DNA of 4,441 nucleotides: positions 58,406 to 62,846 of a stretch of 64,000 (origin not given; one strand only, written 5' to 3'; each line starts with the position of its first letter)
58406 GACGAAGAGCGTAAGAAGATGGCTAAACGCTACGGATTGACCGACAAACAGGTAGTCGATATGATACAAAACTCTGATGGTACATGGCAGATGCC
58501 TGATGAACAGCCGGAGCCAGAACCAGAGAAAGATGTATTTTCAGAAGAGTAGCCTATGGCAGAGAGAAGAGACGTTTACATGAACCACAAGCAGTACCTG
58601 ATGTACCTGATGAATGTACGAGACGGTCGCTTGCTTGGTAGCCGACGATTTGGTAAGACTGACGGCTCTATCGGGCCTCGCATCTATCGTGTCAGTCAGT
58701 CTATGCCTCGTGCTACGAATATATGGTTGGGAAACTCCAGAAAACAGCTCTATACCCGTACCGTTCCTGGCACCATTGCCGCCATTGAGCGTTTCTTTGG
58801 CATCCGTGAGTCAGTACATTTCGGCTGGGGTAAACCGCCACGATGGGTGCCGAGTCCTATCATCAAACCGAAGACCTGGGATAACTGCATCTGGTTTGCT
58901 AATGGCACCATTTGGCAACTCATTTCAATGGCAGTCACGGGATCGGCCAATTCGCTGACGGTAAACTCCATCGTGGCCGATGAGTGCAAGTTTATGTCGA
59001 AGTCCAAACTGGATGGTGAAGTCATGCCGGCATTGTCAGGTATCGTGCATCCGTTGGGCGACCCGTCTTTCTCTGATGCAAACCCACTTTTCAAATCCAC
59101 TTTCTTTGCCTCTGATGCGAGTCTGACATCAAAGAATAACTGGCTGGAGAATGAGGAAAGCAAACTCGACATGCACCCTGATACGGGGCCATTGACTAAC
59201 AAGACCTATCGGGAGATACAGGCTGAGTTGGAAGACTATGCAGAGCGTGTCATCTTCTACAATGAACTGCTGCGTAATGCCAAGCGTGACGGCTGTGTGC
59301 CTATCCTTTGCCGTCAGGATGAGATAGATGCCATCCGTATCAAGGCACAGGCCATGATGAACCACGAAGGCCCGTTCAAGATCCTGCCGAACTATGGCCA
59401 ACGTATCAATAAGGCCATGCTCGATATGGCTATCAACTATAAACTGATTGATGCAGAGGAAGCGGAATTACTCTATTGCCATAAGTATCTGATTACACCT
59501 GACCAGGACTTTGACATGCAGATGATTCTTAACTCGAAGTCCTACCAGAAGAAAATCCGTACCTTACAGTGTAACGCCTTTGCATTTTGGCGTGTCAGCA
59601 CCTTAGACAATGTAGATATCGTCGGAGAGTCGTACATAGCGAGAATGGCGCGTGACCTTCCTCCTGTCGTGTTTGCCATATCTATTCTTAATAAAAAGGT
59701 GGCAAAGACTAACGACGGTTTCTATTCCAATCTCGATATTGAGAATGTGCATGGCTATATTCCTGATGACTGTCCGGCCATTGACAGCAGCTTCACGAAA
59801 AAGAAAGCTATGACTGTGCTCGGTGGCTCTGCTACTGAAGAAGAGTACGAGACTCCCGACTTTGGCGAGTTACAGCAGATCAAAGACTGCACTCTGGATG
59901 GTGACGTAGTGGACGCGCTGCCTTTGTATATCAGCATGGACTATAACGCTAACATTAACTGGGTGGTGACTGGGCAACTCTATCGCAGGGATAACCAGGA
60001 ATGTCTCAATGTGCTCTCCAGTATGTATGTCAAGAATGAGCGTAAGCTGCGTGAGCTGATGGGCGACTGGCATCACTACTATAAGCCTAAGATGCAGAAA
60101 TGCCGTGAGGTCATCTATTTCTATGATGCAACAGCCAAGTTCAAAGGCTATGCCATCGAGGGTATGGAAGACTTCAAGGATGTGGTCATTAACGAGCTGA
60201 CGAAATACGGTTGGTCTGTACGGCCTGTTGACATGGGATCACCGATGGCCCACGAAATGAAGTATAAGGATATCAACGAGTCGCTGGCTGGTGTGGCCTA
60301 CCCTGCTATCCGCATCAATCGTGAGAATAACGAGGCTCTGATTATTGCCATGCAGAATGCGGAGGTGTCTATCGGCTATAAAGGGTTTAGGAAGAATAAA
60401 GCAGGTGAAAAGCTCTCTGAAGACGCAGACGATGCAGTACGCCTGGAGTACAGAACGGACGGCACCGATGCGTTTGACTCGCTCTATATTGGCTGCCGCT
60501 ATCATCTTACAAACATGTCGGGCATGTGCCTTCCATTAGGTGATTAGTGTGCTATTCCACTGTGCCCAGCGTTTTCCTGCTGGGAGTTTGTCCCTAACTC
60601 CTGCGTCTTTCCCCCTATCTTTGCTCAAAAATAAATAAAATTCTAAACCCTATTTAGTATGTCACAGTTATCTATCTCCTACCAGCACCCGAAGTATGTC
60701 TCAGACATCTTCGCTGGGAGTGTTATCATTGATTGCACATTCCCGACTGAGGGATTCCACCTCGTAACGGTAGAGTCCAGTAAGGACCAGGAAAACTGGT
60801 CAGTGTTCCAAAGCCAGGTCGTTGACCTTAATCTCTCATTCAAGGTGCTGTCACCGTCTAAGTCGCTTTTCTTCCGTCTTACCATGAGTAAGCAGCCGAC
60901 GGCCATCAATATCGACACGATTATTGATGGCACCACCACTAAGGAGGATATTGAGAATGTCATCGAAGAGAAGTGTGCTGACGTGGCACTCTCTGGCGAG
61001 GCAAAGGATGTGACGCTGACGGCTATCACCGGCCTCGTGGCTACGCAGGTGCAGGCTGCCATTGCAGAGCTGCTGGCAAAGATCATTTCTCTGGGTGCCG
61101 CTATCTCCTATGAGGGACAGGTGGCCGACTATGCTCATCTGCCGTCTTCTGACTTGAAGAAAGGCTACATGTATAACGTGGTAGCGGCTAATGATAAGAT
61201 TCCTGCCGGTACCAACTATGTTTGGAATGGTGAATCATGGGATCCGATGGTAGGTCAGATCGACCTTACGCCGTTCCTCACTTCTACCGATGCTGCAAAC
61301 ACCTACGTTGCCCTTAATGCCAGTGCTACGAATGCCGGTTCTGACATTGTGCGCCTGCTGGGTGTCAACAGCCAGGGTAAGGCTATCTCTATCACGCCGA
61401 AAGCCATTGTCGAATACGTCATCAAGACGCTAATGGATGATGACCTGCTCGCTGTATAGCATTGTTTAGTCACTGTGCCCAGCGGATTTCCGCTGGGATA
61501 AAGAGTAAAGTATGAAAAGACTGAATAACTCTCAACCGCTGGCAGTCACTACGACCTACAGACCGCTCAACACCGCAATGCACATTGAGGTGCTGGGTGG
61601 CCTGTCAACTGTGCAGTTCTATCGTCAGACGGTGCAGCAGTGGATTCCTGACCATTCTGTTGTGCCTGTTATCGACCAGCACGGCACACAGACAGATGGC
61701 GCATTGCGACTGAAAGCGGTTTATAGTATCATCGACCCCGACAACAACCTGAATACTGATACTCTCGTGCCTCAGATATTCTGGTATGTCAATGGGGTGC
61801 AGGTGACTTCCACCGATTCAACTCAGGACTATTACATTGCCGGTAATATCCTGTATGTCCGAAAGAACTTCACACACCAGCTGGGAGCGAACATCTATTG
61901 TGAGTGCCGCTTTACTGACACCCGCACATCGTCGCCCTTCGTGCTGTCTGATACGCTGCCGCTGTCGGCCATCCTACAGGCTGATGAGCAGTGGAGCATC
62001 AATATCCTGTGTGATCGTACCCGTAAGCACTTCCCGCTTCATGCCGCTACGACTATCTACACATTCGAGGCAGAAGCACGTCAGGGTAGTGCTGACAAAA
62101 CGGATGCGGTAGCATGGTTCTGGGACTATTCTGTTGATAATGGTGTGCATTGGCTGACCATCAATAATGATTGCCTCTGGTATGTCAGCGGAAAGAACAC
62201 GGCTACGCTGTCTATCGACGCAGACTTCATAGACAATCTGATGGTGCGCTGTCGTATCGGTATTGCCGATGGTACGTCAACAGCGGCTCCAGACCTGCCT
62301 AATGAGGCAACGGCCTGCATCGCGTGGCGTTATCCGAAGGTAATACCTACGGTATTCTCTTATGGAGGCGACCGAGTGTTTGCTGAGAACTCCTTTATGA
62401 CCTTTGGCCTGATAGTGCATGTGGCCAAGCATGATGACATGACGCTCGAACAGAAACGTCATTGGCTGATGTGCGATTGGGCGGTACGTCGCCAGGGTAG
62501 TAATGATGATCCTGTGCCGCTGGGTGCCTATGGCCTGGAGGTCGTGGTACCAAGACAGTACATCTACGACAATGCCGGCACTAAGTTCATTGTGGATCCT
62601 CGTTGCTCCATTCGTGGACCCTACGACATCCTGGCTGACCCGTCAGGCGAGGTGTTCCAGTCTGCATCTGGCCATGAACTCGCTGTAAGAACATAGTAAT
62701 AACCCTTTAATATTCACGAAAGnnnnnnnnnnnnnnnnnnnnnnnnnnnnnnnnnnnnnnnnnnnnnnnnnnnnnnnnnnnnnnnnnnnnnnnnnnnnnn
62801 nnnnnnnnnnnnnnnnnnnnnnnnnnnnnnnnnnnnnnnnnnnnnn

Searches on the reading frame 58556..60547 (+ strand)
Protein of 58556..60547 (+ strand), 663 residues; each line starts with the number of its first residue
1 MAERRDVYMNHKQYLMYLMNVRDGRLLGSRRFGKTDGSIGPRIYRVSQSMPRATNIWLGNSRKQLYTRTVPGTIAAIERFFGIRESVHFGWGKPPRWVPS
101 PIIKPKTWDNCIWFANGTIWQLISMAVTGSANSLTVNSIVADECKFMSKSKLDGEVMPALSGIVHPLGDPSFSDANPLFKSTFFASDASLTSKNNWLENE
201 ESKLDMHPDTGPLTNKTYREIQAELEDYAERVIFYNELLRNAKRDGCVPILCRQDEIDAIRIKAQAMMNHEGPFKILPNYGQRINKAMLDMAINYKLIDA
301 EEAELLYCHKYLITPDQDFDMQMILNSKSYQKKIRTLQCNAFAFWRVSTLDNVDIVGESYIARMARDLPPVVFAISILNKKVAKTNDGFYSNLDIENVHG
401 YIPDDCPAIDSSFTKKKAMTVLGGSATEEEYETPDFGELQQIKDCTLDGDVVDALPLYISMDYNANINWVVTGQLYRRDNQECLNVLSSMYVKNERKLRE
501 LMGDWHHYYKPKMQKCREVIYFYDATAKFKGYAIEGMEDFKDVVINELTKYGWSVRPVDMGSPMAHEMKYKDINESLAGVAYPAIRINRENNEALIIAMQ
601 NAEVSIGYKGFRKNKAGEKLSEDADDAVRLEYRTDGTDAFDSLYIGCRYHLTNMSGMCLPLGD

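Call 11: search_protein_families(library=phrogs, proteins=[window:58556-60547:+], max_evalue=0.001)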
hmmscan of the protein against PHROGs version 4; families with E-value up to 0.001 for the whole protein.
window:58556-60547:+ (663 aa): 0 families

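Call 35: search_protein_families(library=pfam, proteins=[window:58556-60547:+], max_evalue=0.01)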
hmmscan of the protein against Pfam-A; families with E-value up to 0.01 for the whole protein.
window:58556-60547:+ (663 aa): 0 families

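Call 92: search_protein_families(library=ncbifam, proteins=[window:58556-60547:+], max_evalue=0.01)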
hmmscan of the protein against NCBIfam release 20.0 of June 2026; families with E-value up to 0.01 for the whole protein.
window:58556-60547:+ (663 aa): 0 families

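Call 94: search_dna_similar(query=window:58556-60547:+, collection=phages, mode=protein, max_rows=10, max_evalue=0.001)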
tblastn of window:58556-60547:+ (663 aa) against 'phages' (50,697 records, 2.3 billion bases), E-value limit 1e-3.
Records with a match: 26; places in all: 26; records where one place covers at least 80% of the query: 3.
Best place of each record, by identity: <60% 26.
By first word of the organism name: Porphyromonas 18; Microcystis 2; Bacteriophage 2; Polaribacter 2; Flavobacterium 2.
By host as written in the record: Microcystis sp. 2; - 2; Polaribacter sp. AHE13PA 2; Porphyromonas gingivalis ATCC 49417 2; Flavobacterium sp. LMO6 2; Porphyromonas gingivalis AFR5B1 1; Porphyromonas gingivalis WW2866 1; Porphyromonas gingivalis JCVI SC001 1; and 13 more.
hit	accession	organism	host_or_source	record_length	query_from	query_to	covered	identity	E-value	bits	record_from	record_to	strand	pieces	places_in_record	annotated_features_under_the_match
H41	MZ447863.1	Microcystis phage Mea-Yong924-1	Microcystis sp.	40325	3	646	87%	30.2%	3e-32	229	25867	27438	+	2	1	terminase large subunit | hypothetical protein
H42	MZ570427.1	Microcystis phage Mae-Yong924-2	Microcystis sp.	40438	3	646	87%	30.2%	3e-32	229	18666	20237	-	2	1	terminase large subunit | hypothetical protein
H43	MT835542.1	Bacteriophage sp.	human fecal samples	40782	3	652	89%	27.1%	1e-32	212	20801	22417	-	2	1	record has no annotation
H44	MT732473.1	Polaribacter phage Leef_1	Polaribacter sp. AHE13PA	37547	50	641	71%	26.9%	6e-10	135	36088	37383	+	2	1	hypothetical protein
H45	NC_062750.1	Polaribacter phage Leef_1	Polaribacter sp. AHE13PA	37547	50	641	71%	26.9%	6e-10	135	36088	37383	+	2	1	hypothetical protein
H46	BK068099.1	Porphyromonas phage phage018a_AFR5B1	Porphyromonas gingivalis AFR5B1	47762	4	244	36%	25.9%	8e-6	56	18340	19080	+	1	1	terminase LSU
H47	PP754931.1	Porphyromonas phage phage019b_ATCC49417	Porphyromonas gingivalis ATCC 49417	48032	4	244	36%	25.9%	8e-6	56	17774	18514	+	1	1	terminase large subunit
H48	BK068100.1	Porphyromonas phage phage019a_ATCC49417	Porphyromonas gingivalis ATCC 49417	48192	4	244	36%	25.9%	8e-6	56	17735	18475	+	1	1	terminase LSU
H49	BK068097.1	Porphyromonas phage phage016a_WW2866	Porphyromonas gingivalis WW2866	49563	4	244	36%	25.9%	8e-6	56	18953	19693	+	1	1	terminase LSU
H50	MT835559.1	Bacteriophage sp.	human fecal samples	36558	1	264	40%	22.6%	1e-5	55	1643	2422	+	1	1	record has no annotation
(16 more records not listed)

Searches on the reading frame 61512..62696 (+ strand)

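Call 11: search_protein_families(library=phrogs, proteins=[window:61512-62696:+], max_evalue=0.001)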
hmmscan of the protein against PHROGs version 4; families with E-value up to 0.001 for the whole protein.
window:61512-62696:+ (394 aa): 2 families
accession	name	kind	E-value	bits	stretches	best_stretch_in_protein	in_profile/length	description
phrog_3267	-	tail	3.6e-07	30.7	1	32-244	30-253/369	tail protein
phrog_27200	-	unknown function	3.5e-05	22.4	1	192-264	1034-1102/1832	-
